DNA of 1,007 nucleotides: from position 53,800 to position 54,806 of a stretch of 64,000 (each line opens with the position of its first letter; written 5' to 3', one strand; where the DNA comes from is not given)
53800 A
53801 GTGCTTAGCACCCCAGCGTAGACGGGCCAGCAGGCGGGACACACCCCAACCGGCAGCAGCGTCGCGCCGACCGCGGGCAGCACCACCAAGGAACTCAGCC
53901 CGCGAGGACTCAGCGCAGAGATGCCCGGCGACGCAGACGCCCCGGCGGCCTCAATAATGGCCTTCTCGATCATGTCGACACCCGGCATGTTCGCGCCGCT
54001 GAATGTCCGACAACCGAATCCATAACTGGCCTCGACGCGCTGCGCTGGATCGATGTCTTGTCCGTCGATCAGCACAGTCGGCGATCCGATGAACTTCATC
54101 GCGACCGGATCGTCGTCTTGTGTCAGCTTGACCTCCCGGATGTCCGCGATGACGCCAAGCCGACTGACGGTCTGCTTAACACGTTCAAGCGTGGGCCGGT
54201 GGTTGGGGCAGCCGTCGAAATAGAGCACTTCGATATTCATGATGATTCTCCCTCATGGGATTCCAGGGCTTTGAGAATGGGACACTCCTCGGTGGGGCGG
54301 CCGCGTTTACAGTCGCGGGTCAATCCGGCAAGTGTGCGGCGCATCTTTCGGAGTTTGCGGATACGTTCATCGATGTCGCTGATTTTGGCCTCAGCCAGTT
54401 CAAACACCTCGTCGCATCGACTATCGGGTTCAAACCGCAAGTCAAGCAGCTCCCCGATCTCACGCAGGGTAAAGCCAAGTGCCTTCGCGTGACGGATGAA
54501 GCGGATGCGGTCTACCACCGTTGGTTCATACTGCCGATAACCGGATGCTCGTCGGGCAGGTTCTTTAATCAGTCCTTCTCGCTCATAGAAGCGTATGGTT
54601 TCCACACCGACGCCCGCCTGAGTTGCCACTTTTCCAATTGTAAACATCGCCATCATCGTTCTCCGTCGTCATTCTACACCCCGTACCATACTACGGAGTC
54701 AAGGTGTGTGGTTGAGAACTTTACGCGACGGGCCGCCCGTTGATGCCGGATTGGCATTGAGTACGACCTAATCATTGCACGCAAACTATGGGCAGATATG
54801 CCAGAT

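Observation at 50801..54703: MerR(Hg/Pb-type)-controlled operon without merA: Trx-like::MerC-like fusion, small ORF and a TRASH/YTCPM-headed Cu-ATPase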

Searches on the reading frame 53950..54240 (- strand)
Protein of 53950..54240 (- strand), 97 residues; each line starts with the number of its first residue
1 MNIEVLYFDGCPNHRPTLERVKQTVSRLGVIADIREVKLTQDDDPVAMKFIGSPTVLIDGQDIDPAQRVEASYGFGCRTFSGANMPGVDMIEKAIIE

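Call 45: find_homologous_proteins(query=A3, max_evalue=0.001)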
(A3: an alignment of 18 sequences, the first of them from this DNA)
Query A3 (18 sequences) (97 aa, profile of the alignment): 1046 proteins with E <= 0.001 among 1618 candidates; the best 120 are listed.
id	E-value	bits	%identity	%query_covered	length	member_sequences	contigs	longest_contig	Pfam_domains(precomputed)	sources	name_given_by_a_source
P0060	1.0e-37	146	28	98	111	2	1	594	-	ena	-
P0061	4.4e-36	141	29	98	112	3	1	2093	-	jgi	-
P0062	1.2e-35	139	25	100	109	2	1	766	-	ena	-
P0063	1.3e-35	139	31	96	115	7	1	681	-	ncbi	-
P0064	1.4e-35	139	30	97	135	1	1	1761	-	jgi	-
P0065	1.5e-35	139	24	97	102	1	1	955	-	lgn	-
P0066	1.5e-35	139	31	97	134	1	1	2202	-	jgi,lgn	jgi:hypothetical protein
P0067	1.6e-35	139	29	97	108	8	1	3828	-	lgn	-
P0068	2.5e-35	138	26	98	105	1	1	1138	-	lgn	-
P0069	2.8e-35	138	30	65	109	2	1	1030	-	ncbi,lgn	-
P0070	3.3e-35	138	29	96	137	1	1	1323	-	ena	-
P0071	4.3e-35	137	31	96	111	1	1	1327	-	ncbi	-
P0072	6.9e-35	137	28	97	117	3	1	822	-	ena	-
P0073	9.4e-35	136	26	82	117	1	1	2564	-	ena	-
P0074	9.5e-35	136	27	97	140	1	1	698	-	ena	-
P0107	1.7e-33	132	31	100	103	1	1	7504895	-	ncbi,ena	-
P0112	3.4e-33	131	27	99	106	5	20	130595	-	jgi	jgi:mercuric ion transport protein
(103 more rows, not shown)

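Call 46: find_encoding_contigs(protein=P0107, flank=6000, max_places=2)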
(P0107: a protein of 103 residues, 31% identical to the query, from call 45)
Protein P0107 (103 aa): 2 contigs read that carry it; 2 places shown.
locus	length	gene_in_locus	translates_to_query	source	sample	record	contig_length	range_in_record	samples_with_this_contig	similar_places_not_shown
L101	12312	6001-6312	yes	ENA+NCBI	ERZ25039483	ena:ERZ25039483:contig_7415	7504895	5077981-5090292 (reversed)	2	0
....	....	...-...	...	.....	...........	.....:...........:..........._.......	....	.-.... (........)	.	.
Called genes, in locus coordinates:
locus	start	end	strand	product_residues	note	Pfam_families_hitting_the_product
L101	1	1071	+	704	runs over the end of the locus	PF00122:E1-E2_ATPase, PF00702:Hydrolase, PF08282:Hydrolase_3 (faint)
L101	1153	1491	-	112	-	PF05635:23S_rRNA_IVP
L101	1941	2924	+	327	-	-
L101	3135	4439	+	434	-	PF07731:Cu-oxidase_2 (weak), PF07732:Cu-oxidase_3, PF00394:Cu-oxidase, PF07731:Cu-oxidase_2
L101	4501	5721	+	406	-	-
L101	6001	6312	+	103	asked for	-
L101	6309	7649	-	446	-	PF02353:CMAS, PF07021:MetW (faint), PF13489:Methyltransf_23, PF13847:Methyltransf_31, PF08241:Methyltransf_11, PF08242:Methyltransf_12, PF13649:Methyltransf_25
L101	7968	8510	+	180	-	PF00227:Proteasome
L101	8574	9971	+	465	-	PF00004:AAA (weak), PF07728:AAA_5 (faint), PF07724:AAA_2, PF00004:AAA (weak)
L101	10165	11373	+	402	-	PF00202:Aminotran_3, PF01212:Beta_elim_lyase (faint)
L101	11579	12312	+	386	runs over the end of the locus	PF00226:DnaJ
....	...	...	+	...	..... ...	-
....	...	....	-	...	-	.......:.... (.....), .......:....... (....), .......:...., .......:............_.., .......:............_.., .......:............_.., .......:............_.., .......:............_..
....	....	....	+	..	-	?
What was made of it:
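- One stand-alone DF lies beside a multicopper oxidase and an ATPase (L101, call 46). A stand-alone DF lies in a Cu-oxidase/ATPase context (call 46).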

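Call 47: find_encoding_contigs(protein=P0112, flank=6000, max_places=3)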
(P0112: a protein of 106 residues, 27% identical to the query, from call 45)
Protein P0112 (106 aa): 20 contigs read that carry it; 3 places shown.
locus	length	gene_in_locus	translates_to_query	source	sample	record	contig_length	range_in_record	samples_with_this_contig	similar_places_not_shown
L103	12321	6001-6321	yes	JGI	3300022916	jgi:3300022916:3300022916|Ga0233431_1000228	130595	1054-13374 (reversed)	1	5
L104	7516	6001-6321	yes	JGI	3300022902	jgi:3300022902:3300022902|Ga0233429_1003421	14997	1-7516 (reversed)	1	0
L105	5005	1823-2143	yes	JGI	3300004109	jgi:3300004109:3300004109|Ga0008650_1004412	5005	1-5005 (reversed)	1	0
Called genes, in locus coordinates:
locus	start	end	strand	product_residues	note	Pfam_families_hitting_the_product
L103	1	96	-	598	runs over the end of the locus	-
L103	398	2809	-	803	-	PF16889:Hepar_II_III_N (weak), PF07940:Hepar_II_III_C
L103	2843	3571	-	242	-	PF00106:adh_short, PF13561:adh_short_C2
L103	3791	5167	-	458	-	-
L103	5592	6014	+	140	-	PF00376:MerR, PF13411:MerR_1, PF09278:MerR-DNA-bind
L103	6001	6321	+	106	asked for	-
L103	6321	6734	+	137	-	PF03203:MerC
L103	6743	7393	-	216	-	PF03243:MerB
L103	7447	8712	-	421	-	PF04143:Sulf_transp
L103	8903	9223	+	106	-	PF12840:HTH_20 (weak), PF01022:HTH_5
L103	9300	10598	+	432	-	PF03773:ArsP_1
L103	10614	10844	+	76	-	PF13192:Thioredoxin_3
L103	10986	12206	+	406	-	PF13593:SBF_like, PF01758:SBF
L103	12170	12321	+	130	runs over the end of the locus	PF01022:HTH_5, PF12840:HTH_20 (faint)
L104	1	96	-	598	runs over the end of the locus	-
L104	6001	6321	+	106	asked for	-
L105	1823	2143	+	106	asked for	-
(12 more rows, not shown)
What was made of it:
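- Closest known: ArsP permease + MTH895/ArsE-family small thioredoxin-like protein pairs. Same: An ArsP_1 + Thioredoxin_3 pair is seen in L103 (call 47).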

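Call 56: find_related_loci(query=A4, collection=metagenome_contigs, flank=6000)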
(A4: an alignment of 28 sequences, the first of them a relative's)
Query A4 (106 aa) in metagenome_contigs; peptide patterns used: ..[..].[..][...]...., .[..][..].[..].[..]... (x = any residue, [..] = any of these).
600 stretches matched a pattern (row limit reached: there are more); 481 encode a relative of the query (tblastn E <= 1e-3); the best 80 are kept; 80 distinct loci.
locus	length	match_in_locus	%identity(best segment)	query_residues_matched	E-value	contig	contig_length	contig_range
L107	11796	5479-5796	100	1-106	4e-69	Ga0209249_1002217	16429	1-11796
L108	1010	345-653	82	1-104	3e-57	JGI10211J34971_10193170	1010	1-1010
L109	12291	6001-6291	60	3-99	5e-39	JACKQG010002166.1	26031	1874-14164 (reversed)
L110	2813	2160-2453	60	1-99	9e-39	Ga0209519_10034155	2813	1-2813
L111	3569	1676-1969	60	1-99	1e-38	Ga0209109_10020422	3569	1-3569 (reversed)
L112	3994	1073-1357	57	4-99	8e-38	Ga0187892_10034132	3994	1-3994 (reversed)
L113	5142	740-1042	56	4-104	1e-36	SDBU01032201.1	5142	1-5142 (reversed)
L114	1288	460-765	59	3-104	2e-37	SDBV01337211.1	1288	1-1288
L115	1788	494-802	55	1-103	6e-37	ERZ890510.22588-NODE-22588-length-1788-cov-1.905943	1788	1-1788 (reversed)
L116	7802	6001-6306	56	3-104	4e-36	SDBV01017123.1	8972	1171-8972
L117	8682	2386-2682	59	1-99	5e-35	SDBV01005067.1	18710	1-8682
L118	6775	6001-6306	52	3-104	2e-34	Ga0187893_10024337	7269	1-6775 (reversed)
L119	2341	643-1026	50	1-104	2e-34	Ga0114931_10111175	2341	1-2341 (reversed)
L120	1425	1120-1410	59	4-100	8e-35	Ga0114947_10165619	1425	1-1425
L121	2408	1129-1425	54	4-102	4e-34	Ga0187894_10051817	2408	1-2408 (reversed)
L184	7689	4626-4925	50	3-104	3e-29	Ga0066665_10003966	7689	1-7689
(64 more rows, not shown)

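Call 63: search_protein_families(library=ncbifam, proteins=[P0112, L103:6321-6734:+, L184:4353-5279:+], max_evalue=0.01)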
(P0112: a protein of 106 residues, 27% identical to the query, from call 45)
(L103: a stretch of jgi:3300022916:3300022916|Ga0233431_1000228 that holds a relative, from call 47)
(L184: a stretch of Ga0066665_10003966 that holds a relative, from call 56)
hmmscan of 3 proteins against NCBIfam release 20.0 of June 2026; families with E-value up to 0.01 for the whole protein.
P0112 (106 aa): 1 family
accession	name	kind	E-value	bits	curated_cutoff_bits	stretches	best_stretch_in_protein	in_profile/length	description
NF049942.1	DF_fam_seleno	subfamily_domain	2.3e-13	50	70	1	4-98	1-96/96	DF family (seleno)protein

L103:6321-6734:+ (137 aa): 2 families
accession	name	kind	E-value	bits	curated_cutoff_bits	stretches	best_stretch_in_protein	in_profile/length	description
NF010318.0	PRK13755.1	equivalog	7.7e-09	36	170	1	25-134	16-133/140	organomercurial transporter MerC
NF033784.1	transport_merC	equivalog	5e-08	33.3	140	1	24-123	12-118/123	organomercurial transporter MerC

L184:4353-5279:+ (309 aa): 14 families
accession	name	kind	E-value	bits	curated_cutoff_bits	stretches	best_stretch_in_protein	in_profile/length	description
NF041115.1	UxxU_metal_bind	equivalog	1.2e-19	70.2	95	1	233-300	3-70/74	metal-binding (seleno)protein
NF047957.1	CopZ_AFE_1862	equivalog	4.9e-15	55.7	85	1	238-299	3-61/62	CopZ family metallochaperone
NF033794.2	chaper_CopZ_Eh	exception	7.8e-15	54.8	95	1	238-299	4-65/68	copper chaperone CopZ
NF033795.1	chaper_CopZ_Bs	exception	1.3e-14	54.1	91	1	237-298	3-64/66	copper chaperone CopZ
NF033556.1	MerTP_fusion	equivalog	1.4e-13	50.9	180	1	229-299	115-185/186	mercuric transport protein MerTP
TIGR02052.1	MerP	equivalog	1.5e-13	51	92.55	1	221-298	10-87/92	mercury resistance system periplasmic binding protein MerP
TIGR00003.1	TIGR00003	subfamily_domain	7.9e-13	48.4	62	1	237-299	3-65/66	copper ion binding protein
NF010311.1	PRK13748.1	subfamily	3.2e-12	46.1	600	1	238-300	3-64/560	mercury(II) reductase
NF049942.1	DF_fam_seleno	subfamily_domain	4.7e-12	45.8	70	1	93-184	1-95/96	DF family (seleno)protein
NF007952.0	PRK10671.1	equivalog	1.4e-11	43.3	1316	1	210-299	76-165/838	copper-exporting P-type ATPase CopA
NF045683.1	MerT_CopZ_Se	exception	8.8e-10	38.4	375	1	224-299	151-227/235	MerT/CopZ fusion-like heavy metal transport selenoprotein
NF033781.1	chaper_CopP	exception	1.3e-07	31.7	112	1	237-282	3-48/65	copper-binding metallochaperone CopP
NF033775.1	P_type_ZntA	exception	9.2e-05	20.9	1240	1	226-298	40-110/732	Zn(II)/Cd(II)/Pb(II) translocating P-type ATPase ZntA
NF008262.1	PRK11033.1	equivalog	0.00013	20.5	1005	1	234-281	41-88/731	zinc/cadmium/mercury/lead-transporting ATPase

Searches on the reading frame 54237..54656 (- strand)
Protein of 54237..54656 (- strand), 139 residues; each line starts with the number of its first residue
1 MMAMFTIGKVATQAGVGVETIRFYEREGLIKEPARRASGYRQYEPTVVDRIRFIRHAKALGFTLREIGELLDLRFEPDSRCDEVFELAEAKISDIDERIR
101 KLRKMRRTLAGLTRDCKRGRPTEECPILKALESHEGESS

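Call 3: search_protein_families(library=pfam, proteins=[window:54237-54656:-], max_evalue=0.1)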
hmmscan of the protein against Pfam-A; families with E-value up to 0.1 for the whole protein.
window:54237-54656:- (139 aa): 4 families
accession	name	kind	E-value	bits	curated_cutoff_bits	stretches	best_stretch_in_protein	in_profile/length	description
PF09278.17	MerR-DNA-bind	-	6.6e-21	75.1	25.4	1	48-112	1-65/65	MerR, DNA binding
PF13411.12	MerR_1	-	4e-19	68.9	21.6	1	5-72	1-67/69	MerR HTH family regulatory protein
PF00376.29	MerR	-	4.7e-15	55.6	28.2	1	6-43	1-38/38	MerR family regulatory protein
PF08946.15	Osmo_CC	-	0.003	18.2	24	1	83-110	12-39/46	Osmosensory transporter coiled coil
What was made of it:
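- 54237..54656 (-): merR: MerR-family metal-sensing activator, first gene of the operon. Pfam MerR, MerR_1 and MerR-DNA-bind match (call 3).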

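Call 4: search_protein_families(library=ncbifam, proteins=[window:54237-54656:-], max_evalue=0.1)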
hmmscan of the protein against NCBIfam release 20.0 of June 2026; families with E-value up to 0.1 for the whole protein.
window:54237-54656:- (139 aa): 19 families
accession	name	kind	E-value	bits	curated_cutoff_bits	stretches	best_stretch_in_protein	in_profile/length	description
TIGR02051.1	MerR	equivalog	2.6e-39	134.3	150.85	1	6-131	1-124/124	mercury resistance transcriptional regulator MerR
NF007069.0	PRK09514.1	equivalog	6.3e-36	123.4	143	1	4-136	1-135/141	Zn(2+)-responsive transcriptional regulator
TIGR02043.1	ZntR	equivalog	1.3e-34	119.2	167.95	1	4-132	1-131/131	Zn(2+)-responsive transcriptional regulator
TIGR02047.1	CadR-PbrR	equivalog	1.5e-33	115.5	151.45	1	6-131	2-127/127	Cd(II)/Pb(II)-responsive transcriptional regulator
TIGR02044.1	CueR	equivalog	1.3e-32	112.6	147.4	1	6-131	2-126/127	Cu(I)-responsive transcriptional regulator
NF010315.0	PRK13752.1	subfamily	2e-29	102.5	261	1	4-134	7-135/144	mercury resistance transcriptional regulator MerR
NF007590.0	PRK10227.1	equivalog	4.7e-22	78.5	244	1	7-132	3-127/135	Cu(I)-responsive transcriptional regulator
TIGR01950.1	SoxR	equivalog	5.2e-17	61.9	116.9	1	5-111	2-108/142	redox-sensitive transcriptional activator SoxR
NF041849.1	trans_regNmlR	equivalog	5.6e-13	49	175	1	7-107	3-103/117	stress response transcriptional regulator NmlR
TIGR02054.1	MerD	equivalog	1.2e-11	45.1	103.65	1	2-116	1-113/120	mercuric resistance transcriptional repressor MerD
NF047375.1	HeatShock_HspR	equivalog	5.9e-10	39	105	1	4-87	3-86/92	heat shock protein transcriptional repressor HspR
NF050798.1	TF_FtsR_Actino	equivalog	6.2e-10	39.6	150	1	16-72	17-73/223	transcriptional regulator FtsR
NF047377.1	heat_HspR_dupli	exception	2.4e-07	30.4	300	1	16-106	17-107/214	heat shock protein transcriptional repressor HspR, fused homodimer type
NF033783.1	coreg_MerD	equivalog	2.9e-06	27.7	170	1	2-69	1-68/121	mercury resistance co-regulator MerD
NF053782.1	ChlnTransRegdde3219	equivalog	1.2e-05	24.9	450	1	4-104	6-104/278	choline utilization transcriptional activator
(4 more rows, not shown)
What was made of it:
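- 54237..54656 (-): The best NCBIfam model is TIGR02051 MerR at 134.3 bits, below the cutoff of 150.85; ZntR, CadR/PbrR and CueR score 112-123 (call 4).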
